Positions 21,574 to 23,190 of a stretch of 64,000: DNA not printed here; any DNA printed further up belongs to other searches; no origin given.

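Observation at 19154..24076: ribE-coupled three-gene module: degenerate DAC (DisA_N)-like protein, unknown helical protein, 847-aa dynamin-like GTPase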

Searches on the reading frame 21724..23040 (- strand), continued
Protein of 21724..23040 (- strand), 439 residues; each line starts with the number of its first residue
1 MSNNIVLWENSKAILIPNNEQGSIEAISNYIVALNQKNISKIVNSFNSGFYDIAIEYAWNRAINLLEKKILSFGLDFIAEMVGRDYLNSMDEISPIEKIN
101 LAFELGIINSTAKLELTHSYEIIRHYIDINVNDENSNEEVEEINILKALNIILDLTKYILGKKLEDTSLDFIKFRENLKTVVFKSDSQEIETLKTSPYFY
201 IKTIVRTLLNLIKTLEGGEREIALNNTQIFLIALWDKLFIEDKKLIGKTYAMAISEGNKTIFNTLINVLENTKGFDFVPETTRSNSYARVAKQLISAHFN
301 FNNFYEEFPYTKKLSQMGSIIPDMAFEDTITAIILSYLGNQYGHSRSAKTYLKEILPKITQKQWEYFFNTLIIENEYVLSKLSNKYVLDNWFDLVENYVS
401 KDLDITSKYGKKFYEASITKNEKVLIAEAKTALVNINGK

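Call 84: search_protein_families(library=padloc, proteins=[L082:4076-5068:+, L082:5077-6837:+, L082:6841-7308:+, L082:9931-10836:+, L072:7440-8732:+, L046:7987-8877:+, L046:13122-13685:+, L095:483-797:+, L066:11323-11934:+, L012:4840-6846:+], max_evalue=0.001)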
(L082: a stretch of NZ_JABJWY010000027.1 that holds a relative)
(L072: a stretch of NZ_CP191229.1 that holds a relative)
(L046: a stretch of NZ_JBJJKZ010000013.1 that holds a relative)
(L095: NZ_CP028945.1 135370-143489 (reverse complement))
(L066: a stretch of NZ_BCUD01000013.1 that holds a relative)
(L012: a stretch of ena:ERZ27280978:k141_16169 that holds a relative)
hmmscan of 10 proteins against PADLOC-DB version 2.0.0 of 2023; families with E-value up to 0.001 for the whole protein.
L082:4076-5068:+ (331 aa): 29 families (the best 25 are shown)
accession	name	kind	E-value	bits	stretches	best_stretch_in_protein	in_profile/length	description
PDLC00774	Cyclase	-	1.1e-122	407.2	1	1-328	1-313/316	oligonucleotide-cyclase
PDLC00795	Cyclase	-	5.9e-43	145.2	1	1-314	1-327/340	oligonucleotide-cyclase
PDLC00824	Cyclase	-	5.4e-42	142.2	1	13-310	20-319/466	oligonucleotide-cyclase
PDLC00783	Cyclase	-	2.5e-41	139.8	1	1-316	1-322/349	oligonucleotide-cyclase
PDLC00768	Cyclase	-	4.8e-34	115.8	2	153-304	198-346/380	oligonucleotide-cyclase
PDLC00775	Cyclase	-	6.5e-32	109.1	2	153-308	204-359/389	oligonucleotide-cyclase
PDLC00781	Cyclase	-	2e-31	107.5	2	154-305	196-345/380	oligonucleotide-cyclase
PDLC00778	Cyclase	-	1.2e-30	104.7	1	1-311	1-310/455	oligonucleotide-cyclase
PDLC00806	Cyclase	-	6.5e-22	75.8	2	153-303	208-360/396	oligonucleotide-cyclase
PDLC00799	Cyclase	-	1.1e-19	68.3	1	3-306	3-318/449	oligonucleotide-cyclase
PDLC00782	Cyclase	-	1.3e-16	58.8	1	154-304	225-378/417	oligonucleotide-cyclase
PDLC00796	Cyclase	-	1.8e-16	58.5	1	3-313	2-294/432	oligonucleotide-cyclase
PDLC00822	Cyclase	-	4.5e-15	53.8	1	157-322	190-363/375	oligonucleotide-cyclase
PDLC00798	Cyclase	-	4.8e-15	53.8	1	6-316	5-307/344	oligonucleotide-cyclase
PDLC00773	Cyclase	-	3.7e-14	51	1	6-317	5-308/334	oligonucleotide-cyclase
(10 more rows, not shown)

L082:5077-6837:+ (587 aa): 31 families (the best 25 are shown)
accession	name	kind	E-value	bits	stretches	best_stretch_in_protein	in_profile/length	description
PDLC00849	E1-E2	-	2.4e-174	579.2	1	1-586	1-581/582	E1-E2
PDLC00850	E1-E2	-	4.1e-96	320.6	1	55-576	39-547/566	E1-E2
PDLC00837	E1-E2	-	5.7e-60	201.7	1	56-563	47-555/593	E1-E2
PDLC00831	E1-E2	-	3.6e-42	142.9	2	223-572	213-550/578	E1-E2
PDLC00836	E1-E2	-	4e-40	136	1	58-571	61-570/602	E1-E2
PDLC00846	E1-E2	-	7.5e-40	135.1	2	327-524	307-501/587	E1-E2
PDLC00834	E1-E2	-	6.7e-30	102.1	2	331-572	296-532/564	E1-E2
PDLC00853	E1-E2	-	3.5e-29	100.2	1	56-467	43-437/546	E1-E2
PDLC00856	E1-E2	-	5e-28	95.9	1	59-549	58-523/573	E1-E2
PDLC00843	E1-E2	-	1.4e-26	91.2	1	318-526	299-505/575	E1-E2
PDLC00854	E1-E2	-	7.9e-22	75.8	1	85-446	94-471/605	E1-E2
PDLC00826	E1-E2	-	4.4e-20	69.9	2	60-148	43-132/576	E1-E2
PDLC00842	E1-E2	-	5.8e-20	69.5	1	57-440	40-406/549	E1-E2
PDLC00845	E1-E2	-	6e-20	69.2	1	320-526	285-488/571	E1-E2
PDLC00840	E1-E2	-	1.7e-19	68.2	1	343-532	218-403/458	E1-E2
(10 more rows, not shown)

L082:6841-7308:+ (156 aa): 28 families (the best 25 are shown)
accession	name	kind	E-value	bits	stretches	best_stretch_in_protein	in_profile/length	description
PDLC00896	JAB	-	8e-49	163.4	1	5-149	6-152/159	JAB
PDLC00887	JAB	-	2.6e-37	126.3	1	5-145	9-148/160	JAB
PDLC00902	JAB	-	3.4e-37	125.6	1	3-140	7-141/159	JAB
PDLC00894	JAB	-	1.6e-30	104.3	1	3-139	6-142/158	JAB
PDLC00909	JAB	-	2.3e-27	93.7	1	11-145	19-154/168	JAB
PDLC00901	JAB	-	4.3e-27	93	1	6-140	12-147/163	JAB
PDLC00908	JAB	-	7e-27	92.3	1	21-138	29-147/168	JAB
PDLC00891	JAB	-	4.7e-26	89.1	1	3-137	4-135/159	JAB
PDLC00898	JAB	-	1.3e-24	84.7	1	8-138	15-146/162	JAB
PDLC00890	JAB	-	4.9e-24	82.6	1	1-135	1-134/157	JAB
PDLC00903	JAB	-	5.5e-23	79.7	1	12-152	13-155/166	JAB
PDLC00888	JAB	-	1.1e-18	65.5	1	9-134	22-144/174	JAB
PDLC00838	E1-E2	-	1.9e-17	60.7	1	19-138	598-718/736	E1-E2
PDLC00895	JAB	-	3.2e-17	60.6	1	10-133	9-130/162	JAB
PDLC00893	JAB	-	5.4e-17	60.2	1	29-132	19-124/157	JAB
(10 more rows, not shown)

L082:9931-10836:+ (302 aa): 4 families
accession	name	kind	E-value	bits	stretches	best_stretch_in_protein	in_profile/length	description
PDLC00755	Effector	-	2.3e-116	386.3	1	1-300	11-310/311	Phospholipase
PDLC00758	Effector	-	4.9e-50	168.7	1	2-301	7-320/331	Phospholipase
PDLC00757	Effector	-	8.2e-47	158.1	1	1-297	10-309/331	Phospholipase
PDLC00756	Effector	-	8.9e-11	39.6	1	76-249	39-205/280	Phospholipase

L072:7440-8732:+ (431 aa): 0 families

L046:7987-8877:+ (297 aa): 0 families

L046:13122-13685:+ (188 aa): 0 families

L095:483-797:+ (105 aa): 14 families
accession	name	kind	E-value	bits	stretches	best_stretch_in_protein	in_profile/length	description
PDLC03667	Control_protein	-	9.5e-26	88.1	1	7-100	2-95/101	control protein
PDLC03952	RmrA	-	7.5e-13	46.1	1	7-74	23-86/395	-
PDLC02926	HTH_VI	-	1e-09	36.5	1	11-71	6-62/92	-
PDLC03948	RmrA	-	1.2e-09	35.6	1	8-73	10-71/397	-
PDLC03947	RmrA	-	6.7e-09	33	1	3-81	8-82/383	-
PDLC03951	RmrA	-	1.8e-08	31.8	1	8-71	10-69/400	-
PDLC03949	RmrA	-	2.6e-08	31.1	1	8-74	4-66/363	-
PDLC03944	RmrA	-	5.7e-08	30.2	1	9-79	9-75/384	-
PDLC03954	RmrA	-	2.8e-07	27.8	1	8-75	12-75/380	-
PDLC03956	RmrA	-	8.7e-07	26.3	1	5-80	7-79/399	-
PDLC03946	RmrA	-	1e-06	25.7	1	10-74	6-66/357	-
PDLC04142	capH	-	1.2e-06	27.5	1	2-76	2-72/103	capH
PDLC03945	RmrA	-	1.1e-05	22.8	1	10-78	6-70/394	-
PDLC03955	RmrA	-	3.6e-05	21.2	1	8-76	22-86/371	-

L066:11323-11934:+ (204 aa): 0 families

L012:4840-6846:+ (669 aa): 0 families

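Call 95: find_related_loci(query=A4, collection=viral_contigs, flank=8000)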
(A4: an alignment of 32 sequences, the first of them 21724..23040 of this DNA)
Query A4 (439 aa) in viral_contigs; peptide patterns used: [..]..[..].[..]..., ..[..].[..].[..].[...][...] (x = any residue, [..] = any of these).
120 stretches matched a pattern; 4 encode a relative of the query (tblastn E <= 1e-3); 4 distinct loci.
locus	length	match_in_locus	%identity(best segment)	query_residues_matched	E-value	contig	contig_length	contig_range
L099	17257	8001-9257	37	1-424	2e-88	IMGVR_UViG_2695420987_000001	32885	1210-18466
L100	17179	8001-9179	37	3-398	2e-87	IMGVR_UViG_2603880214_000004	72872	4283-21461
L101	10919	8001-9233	36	1-417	3e-80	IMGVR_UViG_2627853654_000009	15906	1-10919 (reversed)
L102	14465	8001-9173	33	6-405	3e-71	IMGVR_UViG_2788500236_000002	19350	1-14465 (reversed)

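Call 109: search_dna_similar(query=window:21724-23040:-, collection=phages, mode=protein, max_evalue=0.001, max_rows=10)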
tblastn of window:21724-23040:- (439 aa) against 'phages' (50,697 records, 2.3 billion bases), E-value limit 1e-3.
No match.
